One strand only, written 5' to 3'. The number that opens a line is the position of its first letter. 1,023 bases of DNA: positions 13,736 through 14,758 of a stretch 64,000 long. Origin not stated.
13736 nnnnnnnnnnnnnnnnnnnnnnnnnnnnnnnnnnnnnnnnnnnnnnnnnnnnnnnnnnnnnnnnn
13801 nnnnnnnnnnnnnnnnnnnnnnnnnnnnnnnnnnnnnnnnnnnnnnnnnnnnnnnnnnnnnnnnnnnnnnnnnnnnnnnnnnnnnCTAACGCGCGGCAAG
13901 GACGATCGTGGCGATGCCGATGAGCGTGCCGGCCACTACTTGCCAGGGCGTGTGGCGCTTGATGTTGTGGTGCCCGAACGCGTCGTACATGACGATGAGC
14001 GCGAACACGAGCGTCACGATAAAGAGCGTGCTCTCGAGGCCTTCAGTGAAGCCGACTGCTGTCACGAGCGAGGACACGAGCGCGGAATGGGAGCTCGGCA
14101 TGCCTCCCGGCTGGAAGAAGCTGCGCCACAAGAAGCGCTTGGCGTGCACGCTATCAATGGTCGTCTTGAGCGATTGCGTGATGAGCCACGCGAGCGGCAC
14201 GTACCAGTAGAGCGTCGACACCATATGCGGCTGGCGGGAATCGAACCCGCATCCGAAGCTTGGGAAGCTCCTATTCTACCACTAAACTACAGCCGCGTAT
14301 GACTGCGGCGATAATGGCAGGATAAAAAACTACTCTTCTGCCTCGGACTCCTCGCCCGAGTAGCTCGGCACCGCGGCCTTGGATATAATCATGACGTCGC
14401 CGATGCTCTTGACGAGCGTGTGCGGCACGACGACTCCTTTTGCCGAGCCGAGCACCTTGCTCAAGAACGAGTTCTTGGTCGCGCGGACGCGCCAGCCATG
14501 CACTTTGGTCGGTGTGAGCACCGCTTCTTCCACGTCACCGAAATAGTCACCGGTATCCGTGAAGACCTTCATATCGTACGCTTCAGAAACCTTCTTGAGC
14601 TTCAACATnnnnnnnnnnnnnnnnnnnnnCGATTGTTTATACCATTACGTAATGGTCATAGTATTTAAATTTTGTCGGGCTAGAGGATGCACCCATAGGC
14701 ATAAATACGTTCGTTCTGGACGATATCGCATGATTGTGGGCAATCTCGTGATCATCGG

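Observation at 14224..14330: A tRNA-Gly 3' end abuts a start codon, so RNase Z cleavage would generate a leaderless mRNA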

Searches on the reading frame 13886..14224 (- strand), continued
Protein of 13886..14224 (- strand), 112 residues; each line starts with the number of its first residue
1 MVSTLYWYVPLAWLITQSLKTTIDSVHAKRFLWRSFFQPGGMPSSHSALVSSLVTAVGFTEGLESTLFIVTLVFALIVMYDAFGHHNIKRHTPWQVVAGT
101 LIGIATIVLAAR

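Call 61: search_protein_families(library=ncbifam, proteins=[window:13886-14224:-], max_evalue=0.001)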
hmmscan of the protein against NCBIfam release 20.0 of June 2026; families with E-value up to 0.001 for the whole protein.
window:13886-14224:- (112 aa): 1 family
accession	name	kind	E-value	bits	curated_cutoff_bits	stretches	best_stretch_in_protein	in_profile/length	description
NF007159.0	PRK09597.1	equivalog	0.00037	20.3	177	1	16-108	93-182/191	lipid A 1-phosphatase LpxE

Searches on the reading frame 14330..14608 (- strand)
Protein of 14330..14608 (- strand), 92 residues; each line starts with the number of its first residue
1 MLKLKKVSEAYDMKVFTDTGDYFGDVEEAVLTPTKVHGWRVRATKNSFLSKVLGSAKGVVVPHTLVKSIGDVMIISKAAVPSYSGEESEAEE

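Call 4: search_protein_families(library=pfam, proteins=[window:14330-14608:-], max_evalue=0.01)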
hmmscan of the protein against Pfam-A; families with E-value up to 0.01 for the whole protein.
window:14330-14608:- (92 aa): 1 family
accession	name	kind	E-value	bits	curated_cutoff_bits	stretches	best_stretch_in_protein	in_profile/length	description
PF05239.21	PRC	-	3.3e-05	24.2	21.2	1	7-75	6-71/78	PRC-barrel domain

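Call 41: find_homologous_proteins(query=window:14333-14608:-)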
Query window:14333-14608:- (92 aa): 2674 proteins with E <= 0.001 among 2679 candidates; the best 120 are listed.
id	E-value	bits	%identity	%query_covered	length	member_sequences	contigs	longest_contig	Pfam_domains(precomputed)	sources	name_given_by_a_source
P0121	6.2e-52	191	100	100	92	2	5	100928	-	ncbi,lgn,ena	-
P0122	2.2e-47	176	91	100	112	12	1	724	-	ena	-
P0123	1.6e-46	174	90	100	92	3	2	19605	-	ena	-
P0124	4.0e-45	169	86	92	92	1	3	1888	-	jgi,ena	jgi:sporulation protein YlmC with PRC-barrel domain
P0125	7.2e-45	168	85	88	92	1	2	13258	-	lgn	-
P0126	1.0e-44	168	87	95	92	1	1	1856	PF05239.22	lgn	-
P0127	1.0e-44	168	84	100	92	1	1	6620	-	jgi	-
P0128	1.2e-44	168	85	100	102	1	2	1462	PF05239.22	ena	-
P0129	1.7e-44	167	85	99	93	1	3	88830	-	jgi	-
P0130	2.1e-44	167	85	92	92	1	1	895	-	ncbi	-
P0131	2.3e-44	167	86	100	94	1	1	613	PF05239.22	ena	-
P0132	2.5e-44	167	85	100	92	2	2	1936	PF05239.22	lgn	-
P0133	2.9e-44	166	84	100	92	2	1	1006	-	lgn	-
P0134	2.9e-44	166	86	88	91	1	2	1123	-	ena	-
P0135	3.2e-44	166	86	100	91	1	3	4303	-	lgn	-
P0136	3.5e-44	166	84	99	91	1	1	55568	-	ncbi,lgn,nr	ncbi:PRC-barrel domain-containing protein [Candidatus Woesearchaeota archaeon]|nr:PRC-barrel domain-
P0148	1.5e-43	164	84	99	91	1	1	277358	PF05239.22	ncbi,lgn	-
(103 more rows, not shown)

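Call 42: find_encoding_contigs(protein=P0123, flank=2000, max_places=3)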
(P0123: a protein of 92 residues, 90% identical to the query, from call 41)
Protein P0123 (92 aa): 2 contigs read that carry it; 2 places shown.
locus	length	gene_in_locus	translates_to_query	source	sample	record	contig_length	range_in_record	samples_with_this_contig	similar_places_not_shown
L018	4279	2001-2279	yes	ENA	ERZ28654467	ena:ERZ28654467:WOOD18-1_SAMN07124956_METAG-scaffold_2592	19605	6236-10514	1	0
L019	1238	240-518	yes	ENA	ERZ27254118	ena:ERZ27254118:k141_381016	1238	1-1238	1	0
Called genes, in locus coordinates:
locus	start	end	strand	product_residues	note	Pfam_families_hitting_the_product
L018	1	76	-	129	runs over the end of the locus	-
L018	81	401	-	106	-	-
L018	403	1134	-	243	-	-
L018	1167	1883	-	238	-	-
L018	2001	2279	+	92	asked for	-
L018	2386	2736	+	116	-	PF02681:DUF212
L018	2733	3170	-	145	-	-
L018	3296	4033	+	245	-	-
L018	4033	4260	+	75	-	-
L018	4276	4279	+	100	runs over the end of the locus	-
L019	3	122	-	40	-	?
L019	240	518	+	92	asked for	-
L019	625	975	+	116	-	PF02681:DUF212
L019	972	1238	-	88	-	?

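Call 43: find_encoding_contigs(protein=P0129, flank=2000, max_places=3)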
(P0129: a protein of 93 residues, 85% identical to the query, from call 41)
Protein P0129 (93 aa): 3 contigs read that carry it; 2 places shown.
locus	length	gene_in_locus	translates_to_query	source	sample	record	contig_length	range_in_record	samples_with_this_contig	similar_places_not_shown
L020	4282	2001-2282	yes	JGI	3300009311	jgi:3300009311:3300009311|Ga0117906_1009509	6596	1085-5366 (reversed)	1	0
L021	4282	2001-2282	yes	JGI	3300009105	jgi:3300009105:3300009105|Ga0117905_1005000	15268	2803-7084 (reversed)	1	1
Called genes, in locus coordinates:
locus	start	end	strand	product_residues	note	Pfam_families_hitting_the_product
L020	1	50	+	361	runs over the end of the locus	-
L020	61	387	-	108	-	-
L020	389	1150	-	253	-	-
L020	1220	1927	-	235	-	PF01963:TraB_PrgY_gumN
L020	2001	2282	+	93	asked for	-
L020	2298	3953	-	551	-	-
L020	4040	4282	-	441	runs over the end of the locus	?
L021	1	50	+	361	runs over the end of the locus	-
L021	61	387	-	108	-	-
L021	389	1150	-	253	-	-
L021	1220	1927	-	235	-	PF01963:TraB_PrgY_gumN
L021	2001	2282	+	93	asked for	-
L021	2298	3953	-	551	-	-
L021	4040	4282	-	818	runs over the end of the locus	-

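Call 44: find_encoding_contigs(protein=P0148, flank=2000, max_places=3)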
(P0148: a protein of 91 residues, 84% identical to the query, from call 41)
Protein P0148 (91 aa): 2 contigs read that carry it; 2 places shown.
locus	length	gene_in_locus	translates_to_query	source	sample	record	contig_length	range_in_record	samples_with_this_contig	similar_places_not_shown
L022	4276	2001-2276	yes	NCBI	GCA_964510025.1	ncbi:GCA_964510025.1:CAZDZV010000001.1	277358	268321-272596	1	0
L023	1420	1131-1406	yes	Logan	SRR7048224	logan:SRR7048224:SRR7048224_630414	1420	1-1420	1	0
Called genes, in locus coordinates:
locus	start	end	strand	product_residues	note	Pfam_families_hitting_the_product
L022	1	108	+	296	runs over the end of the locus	PF07885:Ion_trans_2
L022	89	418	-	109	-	-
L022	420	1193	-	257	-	-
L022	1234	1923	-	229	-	PF01963:TraB_PrgY_gumN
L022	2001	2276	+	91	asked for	PF05239:PRC (weak)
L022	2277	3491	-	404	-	-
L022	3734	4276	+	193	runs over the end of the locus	-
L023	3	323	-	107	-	?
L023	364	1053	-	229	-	PF01963:TraB_PrgY_gumN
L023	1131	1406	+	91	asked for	PF05239:PRC (weak)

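Call 51: find_encoding_contigs(protein=P0125, flank=2000, max_places=3)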
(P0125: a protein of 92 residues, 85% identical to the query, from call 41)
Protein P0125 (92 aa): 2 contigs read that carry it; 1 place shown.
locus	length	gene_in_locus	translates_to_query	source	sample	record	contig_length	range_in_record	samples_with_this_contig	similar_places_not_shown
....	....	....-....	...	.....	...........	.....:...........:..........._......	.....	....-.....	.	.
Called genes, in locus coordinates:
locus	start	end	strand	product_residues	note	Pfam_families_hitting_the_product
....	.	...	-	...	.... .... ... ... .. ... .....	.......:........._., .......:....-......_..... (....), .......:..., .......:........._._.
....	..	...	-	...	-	-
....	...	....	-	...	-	-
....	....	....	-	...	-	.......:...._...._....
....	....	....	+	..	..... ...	-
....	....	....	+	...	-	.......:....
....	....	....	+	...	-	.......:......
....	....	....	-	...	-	-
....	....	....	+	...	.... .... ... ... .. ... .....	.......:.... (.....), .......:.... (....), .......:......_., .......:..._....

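Call 52: find_encoding_contigs(protein=P0136, flank=2000, max_places=3)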
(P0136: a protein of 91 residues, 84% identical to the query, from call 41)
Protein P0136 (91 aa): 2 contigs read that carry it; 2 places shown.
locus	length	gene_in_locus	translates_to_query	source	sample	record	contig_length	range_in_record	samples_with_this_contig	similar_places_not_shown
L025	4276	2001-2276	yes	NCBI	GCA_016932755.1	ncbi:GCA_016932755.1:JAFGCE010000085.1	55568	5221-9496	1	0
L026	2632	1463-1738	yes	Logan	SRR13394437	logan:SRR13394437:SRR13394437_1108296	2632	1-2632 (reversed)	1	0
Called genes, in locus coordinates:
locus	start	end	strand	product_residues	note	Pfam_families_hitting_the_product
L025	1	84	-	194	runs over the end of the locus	PF00753:Lactamase_B, PF23023:Anti-Pycsar_Apyc1 (weak)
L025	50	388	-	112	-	-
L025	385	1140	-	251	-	PF02163:Peptidase_M50 (faint)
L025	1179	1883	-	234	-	PF01963:TraB_PrgY_gumN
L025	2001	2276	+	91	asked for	-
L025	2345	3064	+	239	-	PF01978:TrmB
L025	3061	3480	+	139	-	PF02681:DUF212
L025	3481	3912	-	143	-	-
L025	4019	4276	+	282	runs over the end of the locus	PF06023:Csa1 (faint), PF12705:PDDEXK_1, PF01930:Cas_Cas4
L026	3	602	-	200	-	?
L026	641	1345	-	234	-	PF01963:TraB_PrgY_gumN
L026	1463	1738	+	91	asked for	-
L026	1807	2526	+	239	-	PF01978:TrmB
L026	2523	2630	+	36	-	?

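Call 67: find_encoding_contigs(protein=P0135, flank=1500, max_places=4)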
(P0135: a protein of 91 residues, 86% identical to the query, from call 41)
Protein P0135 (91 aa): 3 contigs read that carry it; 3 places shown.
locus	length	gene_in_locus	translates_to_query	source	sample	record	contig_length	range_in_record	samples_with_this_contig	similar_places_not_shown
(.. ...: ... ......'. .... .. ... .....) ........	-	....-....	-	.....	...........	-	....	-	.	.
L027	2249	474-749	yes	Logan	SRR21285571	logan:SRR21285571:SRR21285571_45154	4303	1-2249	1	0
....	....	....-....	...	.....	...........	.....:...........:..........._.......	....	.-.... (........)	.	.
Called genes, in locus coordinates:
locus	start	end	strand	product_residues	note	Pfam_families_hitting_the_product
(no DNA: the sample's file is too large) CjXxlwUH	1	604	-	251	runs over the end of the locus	PF02163:Peptidase_M50 (faint)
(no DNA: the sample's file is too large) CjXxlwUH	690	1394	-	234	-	PF01963:TraB_PrgY_gumN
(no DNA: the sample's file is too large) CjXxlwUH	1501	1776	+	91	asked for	-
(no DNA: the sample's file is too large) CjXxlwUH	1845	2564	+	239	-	PF01978:TrmB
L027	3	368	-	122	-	?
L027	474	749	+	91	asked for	-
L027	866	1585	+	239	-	PF01978:TrmB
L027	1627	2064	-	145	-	-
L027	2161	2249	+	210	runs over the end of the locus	PF00657:Lipase_GDSL, PF04311:DUF459 (weak), PF13472:Lipase_GDSL_2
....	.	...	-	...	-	?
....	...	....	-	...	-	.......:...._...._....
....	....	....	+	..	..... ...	-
